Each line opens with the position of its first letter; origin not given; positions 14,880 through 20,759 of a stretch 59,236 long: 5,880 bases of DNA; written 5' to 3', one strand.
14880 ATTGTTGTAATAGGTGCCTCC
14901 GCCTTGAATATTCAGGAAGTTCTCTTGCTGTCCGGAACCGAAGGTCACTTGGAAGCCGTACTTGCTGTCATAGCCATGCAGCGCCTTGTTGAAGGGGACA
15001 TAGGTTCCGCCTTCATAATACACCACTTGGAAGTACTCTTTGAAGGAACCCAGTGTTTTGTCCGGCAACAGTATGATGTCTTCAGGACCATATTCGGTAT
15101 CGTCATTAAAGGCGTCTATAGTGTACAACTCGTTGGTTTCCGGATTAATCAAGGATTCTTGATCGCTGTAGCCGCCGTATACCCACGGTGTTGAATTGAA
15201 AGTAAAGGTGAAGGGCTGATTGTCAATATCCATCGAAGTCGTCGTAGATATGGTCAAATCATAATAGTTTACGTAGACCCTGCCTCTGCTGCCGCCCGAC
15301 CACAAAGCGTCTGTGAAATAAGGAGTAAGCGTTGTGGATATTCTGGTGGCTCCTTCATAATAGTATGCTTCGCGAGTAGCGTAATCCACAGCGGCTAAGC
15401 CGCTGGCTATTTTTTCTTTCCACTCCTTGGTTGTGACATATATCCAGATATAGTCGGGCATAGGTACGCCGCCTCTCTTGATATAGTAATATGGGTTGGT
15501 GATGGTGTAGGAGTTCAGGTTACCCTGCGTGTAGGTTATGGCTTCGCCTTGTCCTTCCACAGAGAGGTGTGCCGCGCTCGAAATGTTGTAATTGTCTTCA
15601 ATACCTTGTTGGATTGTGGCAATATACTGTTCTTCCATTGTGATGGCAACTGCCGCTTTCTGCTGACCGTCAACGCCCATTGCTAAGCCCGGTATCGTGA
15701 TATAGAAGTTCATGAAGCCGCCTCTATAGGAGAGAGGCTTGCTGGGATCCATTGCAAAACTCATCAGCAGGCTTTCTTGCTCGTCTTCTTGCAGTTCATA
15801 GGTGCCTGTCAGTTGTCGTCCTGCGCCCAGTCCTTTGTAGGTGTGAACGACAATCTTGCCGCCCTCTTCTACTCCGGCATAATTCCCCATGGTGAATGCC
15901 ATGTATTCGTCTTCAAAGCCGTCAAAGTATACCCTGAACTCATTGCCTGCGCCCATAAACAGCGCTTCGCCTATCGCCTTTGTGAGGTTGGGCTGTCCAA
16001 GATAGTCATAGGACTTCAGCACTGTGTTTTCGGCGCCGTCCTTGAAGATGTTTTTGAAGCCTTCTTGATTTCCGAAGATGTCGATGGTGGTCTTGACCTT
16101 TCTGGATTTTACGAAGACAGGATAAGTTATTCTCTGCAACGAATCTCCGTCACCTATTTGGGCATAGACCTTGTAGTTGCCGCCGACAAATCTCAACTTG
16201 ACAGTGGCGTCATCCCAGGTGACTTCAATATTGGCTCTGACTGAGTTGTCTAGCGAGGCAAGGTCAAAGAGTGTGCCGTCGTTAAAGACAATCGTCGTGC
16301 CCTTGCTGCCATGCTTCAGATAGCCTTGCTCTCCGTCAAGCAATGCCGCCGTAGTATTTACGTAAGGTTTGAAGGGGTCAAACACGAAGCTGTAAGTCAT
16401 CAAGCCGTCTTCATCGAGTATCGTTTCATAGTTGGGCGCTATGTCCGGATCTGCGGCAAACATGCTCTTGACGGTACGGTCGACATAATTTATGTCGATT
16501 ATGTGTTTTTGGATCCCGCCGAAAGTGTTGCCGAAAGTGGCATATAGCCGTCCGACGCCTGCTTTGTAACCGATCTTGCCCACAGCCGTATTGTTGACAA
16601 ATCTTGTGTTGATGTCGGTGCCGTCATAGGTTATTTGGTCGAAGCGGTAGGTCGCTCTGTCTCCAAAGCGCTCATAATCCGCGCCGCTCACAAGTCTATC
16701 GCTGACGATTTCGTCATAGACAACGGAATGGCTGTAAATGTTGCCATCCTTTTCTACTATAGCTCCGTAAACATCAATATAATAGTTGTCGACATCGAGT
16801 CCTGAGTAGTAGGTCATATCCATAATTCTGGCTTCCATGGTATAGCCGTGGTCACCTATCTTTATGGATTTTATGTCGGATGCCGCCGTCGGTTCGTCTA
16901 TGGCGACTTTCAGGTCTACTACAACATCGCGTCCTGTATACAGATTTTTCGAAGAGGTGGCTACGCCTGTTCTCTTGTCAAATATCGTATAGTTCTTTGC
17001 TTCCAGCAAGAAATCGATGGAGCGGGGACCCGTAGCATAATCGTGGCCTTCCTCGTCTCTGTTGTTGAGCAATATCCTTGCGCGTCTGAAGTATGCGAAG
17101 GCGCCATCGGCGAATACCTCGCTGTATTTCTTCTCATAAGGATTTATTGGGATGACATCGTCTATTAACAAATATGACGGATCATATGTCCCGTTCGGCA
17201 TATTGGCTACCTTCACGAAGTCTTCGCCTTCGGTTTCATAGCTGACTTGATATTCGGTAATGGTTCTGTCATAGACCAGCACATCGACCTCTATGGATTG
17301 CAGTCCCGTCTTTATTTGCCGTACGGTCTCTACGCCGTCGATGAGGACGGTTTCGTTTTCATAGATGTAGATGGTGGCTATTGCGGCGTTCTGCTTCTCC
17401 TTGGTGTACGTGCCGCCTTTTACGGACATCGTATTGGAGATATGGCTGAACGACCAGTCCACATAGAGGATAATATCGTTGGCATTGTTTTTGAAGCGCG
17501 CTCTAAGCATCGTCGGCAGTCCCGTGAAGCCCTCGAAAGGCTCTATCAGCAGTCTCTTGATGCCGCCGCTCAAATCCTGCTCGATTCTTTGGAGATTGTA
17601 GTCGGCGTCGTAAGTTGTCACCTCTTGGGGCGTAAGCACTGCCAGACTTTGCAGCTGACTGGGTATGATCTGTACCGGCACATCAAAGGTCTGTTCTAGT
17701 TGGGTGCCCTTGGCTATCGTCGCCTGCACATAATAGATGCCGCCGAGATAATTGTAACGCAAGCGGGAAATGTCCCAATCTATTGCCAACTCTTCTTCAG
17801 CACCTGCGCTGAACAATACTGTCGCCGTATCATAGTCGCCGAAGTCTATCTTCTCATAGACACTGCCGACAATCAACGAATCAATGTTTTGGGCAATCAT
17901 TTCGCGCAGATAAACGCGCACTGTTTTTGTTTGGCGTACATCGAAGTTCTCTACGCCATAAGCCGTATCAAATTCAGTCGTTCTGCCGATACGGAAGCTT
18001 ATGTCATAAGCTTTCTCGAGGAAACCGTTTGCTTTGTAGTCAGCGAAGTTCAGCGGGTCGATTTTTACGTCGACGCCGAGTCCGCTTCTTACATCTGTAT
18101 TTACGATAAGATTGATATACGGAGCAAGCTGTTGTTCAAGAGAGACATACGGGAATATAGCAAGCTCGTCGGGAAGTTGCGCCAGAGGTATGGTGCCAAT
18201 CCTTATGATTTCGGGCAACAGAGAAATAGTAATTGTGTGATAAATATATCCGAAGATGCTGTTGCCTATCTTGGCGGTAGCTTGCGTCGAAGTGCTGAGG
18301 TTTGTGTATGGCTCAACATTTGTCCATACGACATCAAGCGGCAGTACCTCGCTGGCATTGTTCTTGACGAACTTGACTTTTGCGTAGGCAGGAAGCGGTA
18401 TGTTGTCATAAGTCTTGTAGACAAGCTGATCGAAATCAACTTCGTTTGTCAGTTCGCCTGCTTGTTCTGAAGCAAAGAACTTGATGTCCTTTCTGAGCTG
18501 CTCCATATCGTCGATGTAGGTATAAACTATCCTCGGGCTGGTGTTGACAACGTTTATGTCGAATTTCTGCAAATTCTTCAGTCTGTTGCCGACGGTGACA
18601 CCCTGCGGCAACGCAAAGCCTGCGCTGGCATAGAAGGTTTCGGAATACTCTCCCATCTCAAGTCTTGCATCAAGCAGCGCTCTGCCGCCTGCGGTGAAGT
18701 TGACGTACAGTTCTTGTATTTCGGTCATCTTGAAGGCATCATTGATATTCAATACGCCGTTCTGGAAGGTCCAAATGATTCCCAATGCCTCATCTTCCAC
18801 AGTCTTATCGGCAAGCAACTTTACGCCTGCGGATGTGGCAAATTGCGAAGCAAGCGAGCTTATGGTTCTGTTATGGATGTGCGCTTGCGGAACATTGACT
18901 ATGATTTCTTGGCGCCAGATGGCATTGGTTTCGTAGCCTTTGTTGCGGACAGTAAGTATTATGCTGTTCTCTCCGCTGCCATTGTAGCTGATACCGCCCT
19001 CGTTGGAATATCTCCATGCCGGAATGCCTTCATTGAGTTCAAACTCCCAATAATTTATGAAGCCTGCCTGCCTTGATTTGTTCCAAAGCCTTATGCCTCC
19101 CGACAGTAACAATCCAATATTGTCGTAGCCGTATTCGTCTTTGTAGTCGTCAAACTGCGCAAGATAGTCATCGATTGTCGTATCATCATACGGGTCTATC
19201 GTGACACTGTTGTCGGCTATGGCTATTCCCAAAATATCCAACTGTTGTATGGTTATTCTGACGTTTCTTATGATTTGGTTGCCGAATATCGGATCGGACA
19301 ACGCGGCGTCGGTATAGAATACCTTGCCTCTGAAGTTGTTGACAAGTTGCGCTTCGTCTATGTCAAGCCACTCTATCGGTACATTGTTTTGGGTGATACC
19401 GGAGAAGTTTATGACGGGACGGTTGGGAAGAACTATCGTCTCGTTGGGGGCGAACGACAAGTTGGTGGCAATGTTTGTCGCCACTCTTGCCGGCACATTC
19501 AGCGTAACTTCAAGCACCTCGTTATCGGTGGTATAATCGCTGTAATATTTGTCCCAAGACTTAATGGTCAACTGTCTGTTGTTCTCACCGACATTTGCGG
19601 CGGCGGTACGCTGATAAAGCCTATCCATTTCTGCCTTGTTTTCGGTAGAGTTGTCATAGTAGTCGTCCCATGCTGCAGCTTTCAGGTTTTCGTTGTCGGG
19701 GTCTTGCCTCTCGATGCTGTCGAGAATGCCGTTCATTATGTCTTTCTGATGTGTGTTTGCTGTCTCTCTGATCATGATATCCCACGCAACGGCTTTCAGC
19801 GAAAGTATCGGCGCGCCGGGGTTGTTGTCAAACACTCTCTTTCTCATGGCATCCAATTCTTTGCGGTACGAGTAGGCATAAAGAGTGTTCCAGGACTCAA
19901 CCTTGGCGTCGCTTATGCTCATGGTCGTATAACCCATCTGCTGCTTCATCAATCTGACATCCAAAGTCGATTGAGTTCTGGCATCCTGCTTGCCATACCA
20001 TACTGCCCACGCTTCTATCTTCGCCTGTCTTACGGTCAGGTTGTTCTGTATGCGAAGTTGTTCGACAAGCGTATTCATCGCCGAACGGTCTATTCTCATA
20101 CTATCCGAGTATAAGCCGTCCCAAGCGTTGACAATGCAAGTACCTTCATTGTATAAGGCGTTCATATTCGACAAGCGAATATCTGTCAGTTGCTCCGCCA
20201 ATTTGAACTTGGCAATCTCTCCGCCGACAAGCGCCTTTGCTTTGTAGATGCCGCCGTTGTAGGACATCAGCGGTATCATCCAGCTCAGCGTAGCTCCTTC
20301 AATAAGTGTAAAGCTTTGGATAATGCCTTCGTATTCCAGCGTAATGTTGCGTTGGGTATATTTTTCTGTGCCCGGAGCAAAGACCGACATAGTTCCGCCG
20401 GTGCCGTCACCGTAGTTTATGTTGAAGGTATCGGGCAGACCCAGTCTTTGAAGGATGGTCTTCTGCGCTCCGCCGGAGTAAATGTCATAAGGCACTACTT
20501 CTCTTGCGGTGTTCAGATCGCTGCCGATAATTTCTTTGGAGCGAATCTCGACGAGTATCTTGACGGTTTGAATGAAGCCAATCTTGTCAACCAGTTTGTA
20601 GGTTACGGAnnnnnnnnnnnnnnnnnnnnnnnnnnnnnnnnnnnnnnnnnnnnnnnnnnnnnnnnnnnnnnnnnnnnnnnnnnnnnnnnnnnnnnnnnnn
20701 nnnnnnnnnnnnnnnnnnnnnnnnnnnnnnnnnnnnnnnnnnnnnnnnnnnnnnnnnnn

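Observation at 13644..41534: Uninterrupted 27.9-kb gene for a 9,296-aa lipoprotein that is almost entirely unassignable to known families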

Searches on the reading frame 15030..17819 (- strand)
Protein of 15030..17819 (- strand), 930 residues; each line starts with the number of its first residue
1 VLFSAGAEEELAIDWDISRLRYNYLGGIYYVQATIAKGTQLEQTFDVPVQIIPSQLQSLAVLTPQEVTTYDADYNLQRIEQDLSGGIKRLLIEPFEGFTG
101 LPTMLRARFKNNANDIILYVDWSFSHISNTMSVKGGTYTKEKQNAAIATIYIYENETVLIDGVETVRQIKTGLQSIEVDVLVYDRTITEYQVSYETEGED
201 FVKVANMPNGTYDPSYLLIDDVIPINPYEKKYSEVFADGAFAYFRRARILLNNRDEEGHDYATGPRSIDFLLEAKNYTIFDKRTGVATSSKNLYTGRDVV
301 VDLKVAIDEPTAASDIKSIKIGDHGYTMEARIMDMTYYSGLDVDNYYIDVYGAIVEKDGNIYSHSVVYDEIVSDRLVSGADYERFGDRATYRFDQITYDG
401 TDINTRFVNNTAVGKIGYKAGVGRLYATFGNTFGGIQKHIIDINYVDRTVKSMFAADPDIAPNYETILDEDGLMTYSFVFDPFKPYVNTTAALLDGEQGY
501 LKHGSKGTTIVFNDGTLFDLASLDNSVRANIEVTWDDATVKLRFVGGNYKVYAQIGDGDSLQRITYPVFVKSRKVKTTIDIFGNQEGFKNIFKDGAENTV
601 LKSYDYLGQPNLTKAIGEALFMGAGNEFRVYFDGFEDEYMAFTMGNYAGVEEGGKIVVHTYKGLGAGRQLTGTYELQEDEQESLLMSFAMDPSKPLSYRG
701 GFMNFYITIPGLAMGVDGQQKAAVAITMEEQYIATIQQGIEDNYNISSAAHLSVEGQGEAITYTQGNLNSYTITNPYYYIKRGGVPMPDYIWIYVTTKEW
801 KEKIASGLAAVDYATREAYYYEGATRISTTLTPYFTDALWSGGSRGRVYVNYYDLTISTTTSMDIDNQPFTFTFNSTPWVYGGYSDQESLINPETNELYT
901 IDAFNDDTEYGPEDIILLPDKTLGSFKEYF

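Call 28: search_protein_families(library=pfam, proteins=[window:15030-17819:-], max_evalue=1)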
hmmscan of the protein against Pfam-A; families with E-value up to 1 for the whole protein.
window:15030-17819:- (930 aa): 1 family
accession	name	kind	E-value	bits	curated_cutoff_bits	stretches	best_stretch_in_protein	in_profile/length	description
PF07532.17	Big_4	-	0.0028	17.6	22.1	0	1-36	22-57/59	Bacterial Ig-like domain (group 4)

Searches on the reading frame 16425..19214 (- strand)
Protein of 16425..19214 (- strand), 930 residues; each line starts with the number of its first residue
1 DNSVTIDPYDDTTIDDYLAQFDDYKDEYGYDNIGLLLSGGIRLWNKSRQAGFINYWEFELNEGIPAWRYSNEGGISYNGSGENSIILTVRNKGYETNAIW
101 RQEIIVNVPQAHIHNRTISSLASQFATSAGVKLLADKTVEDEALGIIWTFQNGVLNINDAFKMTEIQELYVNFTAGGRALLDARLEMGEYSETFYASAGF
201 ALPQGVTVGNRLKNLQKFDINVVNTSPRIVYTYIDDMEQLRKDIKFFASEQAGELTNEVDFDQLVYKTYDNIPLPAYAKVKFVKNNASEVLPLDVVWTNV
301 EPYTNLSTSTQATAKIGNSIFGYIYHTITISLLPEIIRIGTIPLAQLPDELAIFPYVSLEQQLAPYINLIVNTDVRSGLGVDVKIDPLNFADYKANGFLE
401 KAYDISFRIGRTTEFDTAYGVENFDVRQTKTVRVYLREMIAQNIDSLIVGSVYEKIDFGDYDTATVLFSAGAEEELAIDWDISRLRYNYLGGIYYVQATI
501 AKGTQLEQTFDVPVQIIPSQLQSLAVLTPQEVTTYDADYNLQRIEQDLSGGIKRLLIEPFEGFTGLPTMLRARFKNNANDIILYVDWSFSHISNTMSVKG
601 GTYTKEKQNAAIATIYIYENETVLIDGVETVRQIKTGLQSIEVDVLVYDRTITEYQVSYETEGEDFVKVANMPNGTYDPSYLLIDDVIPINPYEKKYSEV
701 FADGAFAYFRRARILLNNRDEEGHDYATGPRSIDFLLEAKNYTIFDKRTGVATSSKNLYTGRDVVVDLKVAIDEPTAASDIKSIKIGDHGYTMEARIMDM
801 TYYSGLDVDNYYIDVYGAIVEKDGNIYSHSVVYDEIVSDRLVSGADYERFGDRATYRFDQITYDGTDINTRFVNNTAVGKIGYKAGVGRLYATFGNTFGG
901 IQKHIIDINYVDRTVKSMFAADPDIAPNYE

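Call 5: search_protein_families(library=pfam, proteins=[window:16425-19214:-], max_evalue=0.01)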
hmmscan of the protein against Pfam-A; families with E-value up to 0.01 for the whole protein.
window:16425-19214:- (930 aa): 1 family
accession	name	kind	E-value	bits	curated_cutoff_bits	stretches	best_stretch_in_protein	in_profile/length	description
PF07532.17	Big_4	-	0.0058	16.6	22.1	0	463-501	19-57/59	Bacterial Ig-like domain (group 4)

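Call 27: search_protein_families(library=ncbifam, proteins=[window:16425-19214:-], max_evalue=0.1)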
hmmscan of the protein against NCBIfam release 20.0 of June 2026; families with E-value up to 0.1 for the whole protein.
window:16425-19214:- (930 aa): 1 family
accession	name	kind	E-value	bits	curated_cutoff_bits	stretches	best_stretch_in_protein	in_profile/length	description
NF002918.0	PRK03537.1-4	equivalog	0.04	13.2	288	1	157-221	23-84/246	molybdate ABC transporter substrate-binding protein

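Call 91: search_protein_families(library=phrogs, proteins=[window:16425-19214:-], max_evalue=0.001)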
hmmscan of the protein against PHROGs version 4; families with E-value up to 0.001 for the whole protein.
window:16425-19214:- (930 aa): 0 families

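Call 92: search_protein_families(library=padloc, proteins=[window:16425-19214:-], max_evalue=0.001)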
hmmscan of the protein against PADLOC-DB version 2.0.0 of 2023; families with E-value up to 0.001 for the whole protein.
window:16425-19214:- (930 aa): 0 families

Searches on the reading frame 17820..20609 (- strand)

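Call 28: search_protein_families(library=pfam, proteins=[window:17820-20609:-], max_evalue=1)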
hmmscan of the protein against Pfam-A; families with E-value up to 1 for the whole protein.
window:17820-20609:- (930 aa): 1 family
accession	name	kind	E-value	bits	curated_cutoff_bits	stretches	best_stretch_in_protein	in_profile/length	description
PF15704.10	Mt_ATP_synt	-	0.02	15.2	27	1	676-717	30-71/188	Mitochondrial ATP synthase subunit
